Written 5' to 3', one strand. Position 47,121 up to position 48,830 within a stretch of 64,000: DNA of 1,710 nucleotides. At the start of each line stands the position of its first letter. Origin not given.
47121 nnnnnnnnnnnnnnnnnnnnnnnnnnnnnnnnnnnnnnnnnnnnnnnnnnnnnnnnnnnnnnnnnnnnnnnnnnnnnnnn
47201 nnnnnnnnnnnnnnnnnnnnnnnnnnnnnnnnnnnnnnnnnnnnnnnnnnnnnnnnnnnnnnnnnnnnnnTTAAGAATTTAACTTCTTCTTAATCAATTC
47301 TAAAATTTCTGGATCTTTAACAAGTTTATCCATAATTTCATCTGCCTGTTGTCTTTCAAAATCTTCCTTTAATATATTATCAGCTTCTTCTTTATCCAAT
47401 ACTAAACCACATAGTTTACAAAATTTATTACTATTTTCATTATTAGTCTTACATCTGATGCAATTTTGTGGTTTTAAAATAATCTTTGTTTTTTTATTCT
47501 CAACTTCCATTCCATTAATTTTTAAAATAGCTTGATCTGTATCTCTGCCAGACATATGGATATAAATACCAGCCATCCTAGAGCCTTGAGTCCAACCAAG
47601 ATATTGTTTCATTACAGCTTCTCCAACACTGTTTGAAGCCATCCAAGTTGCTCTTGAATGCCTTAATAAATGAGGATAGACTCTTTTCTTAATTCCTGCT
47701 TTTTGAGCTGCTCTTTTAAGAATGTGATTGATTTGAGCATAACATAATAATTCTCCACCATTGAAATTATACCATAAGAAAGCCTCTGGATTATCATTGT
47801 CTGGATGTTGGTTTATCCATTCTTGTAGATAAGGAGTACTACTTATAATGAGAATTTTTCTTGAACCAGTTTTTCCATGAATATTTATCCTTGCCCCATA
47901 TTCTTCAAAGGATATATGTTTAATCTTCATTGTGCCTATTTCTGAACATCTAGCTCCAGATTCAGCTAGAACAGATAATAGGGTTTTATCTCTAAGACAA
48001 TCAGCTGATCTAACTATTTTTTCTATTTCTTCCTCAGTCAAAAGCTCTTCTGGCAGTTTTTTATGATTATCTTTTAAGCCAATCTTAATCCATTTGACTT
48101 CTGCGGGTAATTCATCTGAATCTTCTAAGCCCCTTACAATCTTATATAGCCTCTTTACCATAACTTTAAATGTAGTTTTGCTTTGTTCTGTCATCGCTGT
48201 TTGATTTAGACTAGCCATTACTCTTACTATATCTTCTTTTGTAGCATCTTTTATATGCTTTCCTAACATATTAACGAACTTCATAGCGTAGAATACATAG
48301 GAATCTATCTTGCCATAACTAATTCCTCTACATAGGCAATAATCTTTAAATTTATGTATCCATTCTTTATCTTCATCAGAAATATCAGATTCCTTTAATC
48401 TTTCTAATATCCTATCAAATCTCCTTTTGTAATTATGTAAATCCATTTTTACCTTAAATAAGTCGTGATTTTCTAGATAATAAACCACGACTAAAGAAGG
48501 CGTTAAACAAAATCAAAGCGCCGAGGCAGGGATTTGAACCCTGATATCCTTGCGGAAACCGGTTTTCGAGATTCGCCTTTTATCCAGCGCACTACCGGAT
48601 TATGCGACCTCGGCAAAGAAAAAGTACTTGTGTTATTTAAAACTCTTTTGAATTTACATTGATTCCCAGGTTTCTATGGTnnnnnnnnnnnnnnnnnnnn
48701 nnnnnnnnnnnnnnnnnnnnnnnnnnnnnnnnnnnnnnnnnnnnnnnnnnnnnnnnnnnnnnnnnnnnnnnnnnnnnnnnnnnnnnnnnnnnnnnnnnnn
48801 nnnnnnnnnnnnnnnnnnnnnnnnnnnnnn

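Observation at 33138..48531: About 15.4-kb integrated element at tRNA-Ser(CGA), delimited by a 13-bp direct repeat of the tRNA 3' end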

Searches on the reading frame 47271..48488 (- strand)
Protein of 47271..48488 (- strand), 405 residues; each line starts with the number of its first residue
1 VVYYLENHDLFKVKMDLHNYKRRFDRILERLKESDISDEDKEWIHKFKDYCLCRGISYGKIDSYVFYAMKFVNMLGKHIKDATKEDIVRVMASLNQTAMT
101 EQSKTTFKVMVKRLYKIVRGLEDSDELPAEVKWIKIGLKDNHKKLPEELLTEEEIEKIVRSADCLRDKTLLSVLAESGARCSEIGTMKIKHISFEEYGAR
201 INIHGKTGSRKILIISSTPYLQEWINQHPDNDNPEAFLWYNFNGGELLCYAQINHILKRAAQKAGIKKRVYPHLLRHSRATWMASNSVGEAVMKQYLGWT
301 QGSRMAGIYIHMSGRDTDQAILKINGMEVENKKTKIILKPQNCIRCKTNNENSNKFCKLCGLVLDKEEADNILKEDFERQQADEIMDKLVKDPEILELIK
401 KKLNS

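Call 9: search_protein_families(library=pfam, proteins=[window:47271-48488:-], max_evalue=0.01)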
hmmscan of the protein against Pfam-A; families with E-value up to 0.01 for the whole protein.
window:47271-48488:- (405 aa): 3 families
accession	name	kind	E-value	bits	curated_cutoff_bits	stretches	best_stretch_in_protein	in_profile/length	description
PF00589.27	Phage_integrase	-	8.6e-26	91.2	27.1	1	150-312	3-168/172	Phage integrase family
PF13495.12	Phage_int_SAM_4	-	0.00016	22.5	27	1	44-103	2-63/85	Phage integrase, N-terminal SAM-like domain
PF12773.13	DZR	-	0.005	17.4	27.3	1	343-364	1-22/45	Double zinc ribbon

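Call 35: find_homologous_proteins(query=window:47271-48446:-)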
Query window:47271-48446:- (391 aa): 1077 proteins with E <= 0.001 among 4383 candidates; the best 120 are listed.
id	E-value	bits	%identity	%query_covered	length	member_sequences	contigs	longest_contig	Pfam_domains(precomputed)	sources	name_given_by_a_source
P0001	3.3e-262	887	100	100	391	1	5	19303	PF00589.28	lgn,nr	nr:tyrosine-type recombinase/integrase [Candidatus Woesearchaeota archaeon]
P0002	1.4e-164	566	65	97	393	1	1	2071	PF00589.28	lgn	-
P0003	1.6e-161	556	63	99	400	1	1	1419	PF00589.28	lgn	-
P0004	6.6e-160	550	62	99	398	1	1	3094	PF00589.28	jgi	-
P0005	1.1e-159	550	61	99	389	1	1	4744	PF00589.28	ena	-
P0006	1.7e-158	546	63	100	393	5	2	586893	PF00589.28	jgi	jgi:site-specific recombinase XerD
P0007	8.6e-157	540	60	99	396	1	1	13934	PF00589.28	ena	-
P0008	2.4e-155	535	62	99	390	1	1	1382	PF00589.28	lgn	-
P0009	4.7e-155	534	62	99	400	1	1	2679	PF00589.28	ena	-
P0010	2.3e-154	532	63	99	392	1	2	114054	PF00589.28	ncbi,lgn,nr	ncbi:MAG: tyrosine-type recombinase/integrase [Candidatus Nanoarchaeia archaeon]|nr:tyrosine-type re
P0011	3.8e-154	531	60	99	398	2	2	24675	PF00589.28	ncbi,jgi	ncbi:MAG: site-specific integrase [Candidatus Pacearchaeota archaeon]|jgi:site-specific recombinase 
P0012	1.9e-153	529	60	99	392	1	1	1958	PF00589.28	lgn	-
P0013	1.9e-153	529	61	99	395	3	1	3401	PF00589.28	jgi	-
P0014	3.6e-152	525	61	100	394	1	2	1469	PF00589.28,PF02899.24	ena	-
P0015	4.3e-152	525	60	100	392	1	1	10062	PF00589.28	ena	-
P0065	1.3e-139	483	54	100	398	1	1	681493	PF00589.28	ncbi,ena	-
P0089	4.3e-137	475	55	99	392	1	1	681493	PF00589.28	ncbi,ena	-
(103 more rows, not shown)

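Call 36: find_encoding_contigs(protein=P0006, flank=10000, max_places=3)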
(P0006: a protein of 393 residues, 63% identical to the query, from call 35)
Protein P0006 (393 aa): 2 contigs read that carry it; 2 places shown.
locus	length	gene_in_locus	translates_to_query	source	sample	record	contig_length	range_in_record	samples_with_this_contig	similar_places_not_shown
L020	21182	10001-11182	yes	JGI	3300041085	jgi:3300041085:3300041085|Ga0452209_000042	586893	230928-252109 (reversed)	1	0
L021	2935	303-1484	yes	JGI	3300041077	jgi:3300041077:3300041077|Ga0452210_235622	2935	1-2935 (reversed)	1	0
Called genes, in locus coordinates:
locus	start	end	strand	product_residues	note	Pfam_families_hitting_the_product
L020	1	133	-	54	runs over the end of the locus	PF00584:SecE (weak)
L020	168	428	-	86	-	-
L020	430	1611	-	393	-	PF00091:Tubulin, PF12327:FtsZ_C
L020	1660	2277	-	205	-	PF00254:FKBP_C, PF22199:FKBP26_IF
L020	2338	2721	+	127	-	PF21485:IF5A-like_N, PF01132:EFP (faint)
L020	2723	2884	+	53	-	-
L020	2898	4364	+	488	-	PF02163:Peptidase_M50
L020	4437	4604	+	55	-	-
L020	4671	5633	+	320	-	PF04055:Radical_SAM, PF08608:Wyosine_form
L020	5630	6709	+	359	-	PF00933:Glyco_hydro_3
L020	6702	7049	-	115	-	-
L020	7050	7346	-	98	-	-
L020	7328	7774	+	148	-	-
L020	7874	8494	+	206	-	PF00687:Ribosomal_L1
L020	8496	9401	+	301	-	PF00466:Ribosomal_L10, PF17777:RL10P_insert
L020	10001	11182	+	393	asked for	PF00589:Phage_integrase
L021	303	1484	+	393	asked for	PF00589:Phage_integrase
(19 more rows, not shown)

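Call 37: find_encoding_contigs(protein=P0010, flank=10000, max_places=3)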
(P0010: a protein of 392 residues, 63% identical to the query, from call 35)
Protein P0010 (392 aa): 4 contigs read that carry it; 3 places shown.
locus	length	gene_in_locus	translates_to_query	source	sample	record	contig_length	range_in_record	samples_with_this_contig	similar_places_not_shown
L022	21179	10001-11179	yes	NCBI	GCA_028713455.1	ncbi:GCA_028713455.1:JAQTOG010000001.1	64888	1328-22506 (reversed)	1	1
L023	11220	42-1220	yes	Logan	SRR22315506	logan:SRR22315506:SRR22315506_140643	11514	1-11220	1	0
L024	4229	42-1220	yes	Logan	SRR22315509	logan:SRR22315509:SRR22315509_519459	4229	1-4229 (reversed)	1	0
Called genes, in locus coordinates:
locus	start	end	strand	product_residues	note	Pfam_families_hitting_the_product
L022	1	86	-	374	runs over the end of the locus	PF00091:Tubulin, PF12327:FtsZ_C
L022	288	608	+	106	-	-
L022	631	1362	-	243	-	PF00254:FKBP_C (weak), PF22199:FKBP26_IF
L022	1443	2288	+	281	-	PF04055:Radical_SAM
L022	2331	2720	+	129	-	PF21485:IF5A-like_N, PF01287:eIF-5a (weak)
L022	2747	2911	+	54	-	-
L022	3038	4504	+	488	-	PF02163:Peptidase_M50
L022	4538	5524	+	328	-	PF04055:Radical_SAM, PF08608:Wyosine_form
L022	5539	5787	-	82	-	-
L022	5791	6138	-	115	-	-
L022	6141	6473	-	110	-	-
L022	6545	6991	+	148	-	-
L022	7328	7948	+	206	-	PF00687:Ribosomal_L1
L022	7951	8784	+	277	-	PF00466:Ribosomal_L10, PF17777:RL10P_insert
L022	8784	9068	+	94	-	PF00428:Ribosomal_60s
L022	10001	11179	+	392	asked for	PF00589:Phage_integrase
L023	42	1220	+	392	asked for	PF00589:Phage_integrase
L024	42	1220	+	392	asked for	PF00589:Phage_integrase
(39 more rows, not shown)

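Call 56: find_related_loci(query=A2, collection=viral_contigs, flank=10000)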
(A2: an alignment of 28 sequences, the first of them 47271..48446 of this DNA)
Query A2 (391 aa) in viral_contigs; peptide patterns used: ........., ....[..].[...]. (x = any residue, [..] = any of these).
35 stretches matched a pattern; 1 encode a relative of the query (tblastn E <= 1e-3); 1 distinct loci.
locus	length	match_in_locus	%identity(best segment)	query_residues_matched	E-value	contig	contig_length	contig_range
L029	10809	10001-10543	24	122-298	4e-6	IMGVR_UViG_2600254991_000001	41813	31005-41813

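Call 57: search_protein_families(library=ncbifam, proteins=[window:47271-48446:-], max_evalue=0.01)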
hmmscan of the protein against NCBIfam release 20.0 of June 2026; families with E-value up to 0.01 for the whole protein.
window:47271-48446:- (391 aa): 10 families
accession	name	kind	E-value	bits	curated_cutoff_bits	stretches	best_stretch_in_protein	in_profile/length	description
NF040815.2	recomb_XerA_Arch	equivalog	3.6e-38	131.6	220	1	32-302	2-258/263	site-specific tyrosine recombinase/integron integrase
TIGR02225.1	recomb_XerD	equivalog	1.9e-24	86.5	329.6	1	40-300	11-276/290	site-specific tyrosine recombinase XerD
TIGR02224.1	recomb_XerC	equivalog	8.5e-23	81.2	335.15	1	60-287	31-267/295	tyrosine recombinase XerC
NF001399.0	PRK00283.1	subfamily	3.7e-22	78.9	279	1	26-298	5-283/300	tyrosine recombinase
TIGR02249.1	integrase_gron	subfamily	2e-13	50.4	265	2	31-196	3-161/315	integron integrase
NF003462.0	PRK05084.1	equivalog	6.4e-12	44.9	267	1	147-310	191-356/360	tyrosine recombinase XerS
NF002331.0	PRK01287.1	subfamily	1.1e-11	44.3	371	1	121-287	127-302/365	site-specific tyrosine recombinase XerC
NF007370.0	PRK09870.1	subfamily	3.3e-10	39.9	221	1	132-286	9-168/200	tyrosine-type DNA invertase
NF011946.0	PRK15417.1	equivalog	4.9e-06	25.9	435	1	240-298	258-315/337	integron integrase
NF007371.0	PRK09871.1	subfamily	0.00013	21.6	222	1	146-285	21-162/198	tyrosine-type DNA invertase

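Call 60: find_encoding_contigs(protein=P0001, flank=3000, max_places=10)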
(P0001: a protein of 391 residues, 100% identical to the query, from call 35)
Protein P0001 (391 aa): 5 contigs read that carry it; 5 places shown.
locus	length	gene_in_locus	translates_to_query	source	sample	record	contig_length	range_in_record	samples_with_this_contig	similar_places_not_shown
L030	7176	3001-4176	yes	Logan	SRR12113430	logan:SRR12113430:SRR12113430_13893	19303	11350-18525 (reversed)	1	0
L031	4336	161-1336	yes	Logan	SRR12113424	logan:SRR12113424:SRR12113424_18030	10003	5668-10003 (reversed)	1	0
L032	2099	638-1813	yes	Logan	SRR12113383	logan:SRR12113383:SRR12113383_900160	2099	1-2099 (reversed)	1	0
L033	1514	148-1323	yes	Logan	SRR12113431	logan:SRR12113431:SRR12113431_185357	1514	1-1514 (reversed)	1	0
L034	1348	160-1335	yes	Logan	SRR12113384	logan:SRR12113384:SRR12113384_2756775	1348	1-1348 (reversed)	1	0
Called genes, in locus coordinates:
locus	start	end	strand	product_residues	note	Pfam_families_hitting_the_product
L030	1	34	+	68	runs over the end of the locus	PF10049:DUF2283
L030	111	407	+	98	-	-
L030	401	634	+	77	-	-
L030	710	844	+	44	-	-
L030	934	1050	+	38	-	-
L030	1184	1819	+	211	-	PF14620:YPEB_PepSY1-2 (faint), PF03413:PepSY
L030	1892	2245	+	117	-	-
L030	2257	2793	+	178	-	PF01978:TrmB (faint), PF03965:Penicillinase_R (faint), PF13412:HTH_24 (weak), PF12840:HTH_20 (faint), PF24266:HTH_HVO_0163_N, PF01047:MarR (faint), PF01022:HTH_5 (weak), PF13412:HTH_24, +1 more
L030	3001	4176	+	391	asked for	PF00589:Phage_integrase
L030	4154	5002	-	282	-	-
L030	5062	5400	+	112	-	-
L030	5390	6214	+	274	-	-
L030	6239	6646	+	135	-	-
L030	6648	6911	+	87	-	-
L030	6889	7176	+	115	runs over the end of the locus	-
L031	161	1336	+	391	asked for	PF00589:Phage_integrase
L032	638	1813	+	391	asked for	PF00589:Phage_integrase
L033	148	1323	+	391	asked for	PF00589:Phage_integrase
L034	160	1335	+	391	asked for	PF00589:Phage_integrase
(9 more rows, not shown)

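Call 82: search_dna_similar(query=window:47271-48446:-, collection=phages, mode=protein, max_evalue=0.001, max_rows=12)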
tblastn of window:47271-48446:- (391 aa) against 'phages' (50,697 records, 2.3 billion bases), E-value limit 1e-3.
Records with a match: 83; places in all: 83; records where one place covers at least 80% of the query: 5.
Best place of each record, by identity: <60% 83.
By first word of the organism name: Bacteriophage 15; Natrialba 10; Thermus 9; Listeria 8; Acinetobacter 6; Halorubrum 5; Brevibacillus 3; Methanocaldococcus 2; Bacillus 2; Thomasclavelia 2; and 15 more.
By host as written in the record: - 31; Listeria monocytogenes 8; Thermus thermophilus 5; Thermus thermophilus HB8 4; Brevibacillus laterosporus 3; Methanocaldococcus fervens 2; Halorubrum sp. 2; Thomasclavelia ramosa YY17 2; and 19 more.
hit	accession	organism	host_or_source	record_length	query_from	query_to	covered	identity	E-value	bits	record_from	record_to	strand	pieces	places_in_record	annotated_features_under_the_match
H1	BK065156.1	Geoglobus acetivorans pleomorphic virus 1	Geoglobus acetivorans strain SBH6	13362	1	382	98%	34.5%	3e-56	204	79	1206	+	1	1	integrase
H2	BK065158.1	Pleomorphic virus ThalV2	Archaeoglobus sp. JdFR-37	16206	16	382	94%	33.3%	1e-55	202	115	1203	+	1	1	xerC: tyrosine recombinase XerC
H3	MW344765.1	Halorubrum virus Humcor1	Halorubrum coriense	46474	10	387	97%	27.4%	1e-33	139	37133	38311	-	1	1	int: integrase family protein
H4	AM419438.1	Halorubrum virus BJ1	hypersaline lake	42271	10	387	97%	26.6%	2e-29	126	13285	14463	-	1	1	hypothetical protein (x2)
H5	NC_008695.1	Halorubrum virus BJ1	hypersaline lake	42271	10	387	97%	26.6%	2e-29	126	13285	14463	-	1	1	hypothetical protein | tyrosine-type recombinase/integrase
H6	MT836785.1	Bacteriophage sp.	human fecal samples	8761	18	325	79%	26.6%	4e-12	74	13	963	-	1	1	record has no annotation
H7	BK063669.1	Caudoviricetes sp. vir524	Methanomicrobiales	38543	144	388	63%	30.7%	2e-33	138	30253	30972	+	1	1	integrase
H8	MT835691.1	Bacteriophage sp.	human fecal samples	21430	30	298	69%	26.7%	1e-7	60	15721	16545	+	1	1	record has no annotation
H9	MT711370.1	Methanocaldococcus fervens tailed virus 1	Methanocaldococcus fervens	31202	7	301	75%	24.3%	9e-5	51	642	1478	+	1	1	site-specific integrase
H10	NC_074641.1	Methanocaldococcus fervens tailed virus 1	Methanocaldococcus fervens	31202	7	301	75%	24.3%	9e-5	51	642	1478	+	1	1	site-specific integrase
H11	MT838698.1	Bacteriophage sp.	human fecal samples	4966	30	284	65%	27.7%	1e-10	69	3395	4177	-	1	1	record has no annotation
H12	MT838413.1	Bacteriophage sp.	human fecal samples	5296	30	269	61%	27.7%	1e-10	69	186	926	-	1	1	record has no annotation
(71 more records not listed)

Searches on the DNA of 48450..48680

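Call 78: search_rna_families(source=window, start=48450, end=48680, threshold=gathering, show_alignments=1)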
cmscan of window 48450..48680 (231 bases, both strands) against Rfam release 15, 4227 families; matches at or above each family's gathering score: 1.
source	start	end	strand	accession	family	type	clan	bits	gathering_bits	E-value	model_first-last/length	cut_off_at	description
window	48519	48614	-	RF00005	tRNA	Gene; tRNA;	CL00001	40.9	29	1.1e-07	1-71/71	no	tRNA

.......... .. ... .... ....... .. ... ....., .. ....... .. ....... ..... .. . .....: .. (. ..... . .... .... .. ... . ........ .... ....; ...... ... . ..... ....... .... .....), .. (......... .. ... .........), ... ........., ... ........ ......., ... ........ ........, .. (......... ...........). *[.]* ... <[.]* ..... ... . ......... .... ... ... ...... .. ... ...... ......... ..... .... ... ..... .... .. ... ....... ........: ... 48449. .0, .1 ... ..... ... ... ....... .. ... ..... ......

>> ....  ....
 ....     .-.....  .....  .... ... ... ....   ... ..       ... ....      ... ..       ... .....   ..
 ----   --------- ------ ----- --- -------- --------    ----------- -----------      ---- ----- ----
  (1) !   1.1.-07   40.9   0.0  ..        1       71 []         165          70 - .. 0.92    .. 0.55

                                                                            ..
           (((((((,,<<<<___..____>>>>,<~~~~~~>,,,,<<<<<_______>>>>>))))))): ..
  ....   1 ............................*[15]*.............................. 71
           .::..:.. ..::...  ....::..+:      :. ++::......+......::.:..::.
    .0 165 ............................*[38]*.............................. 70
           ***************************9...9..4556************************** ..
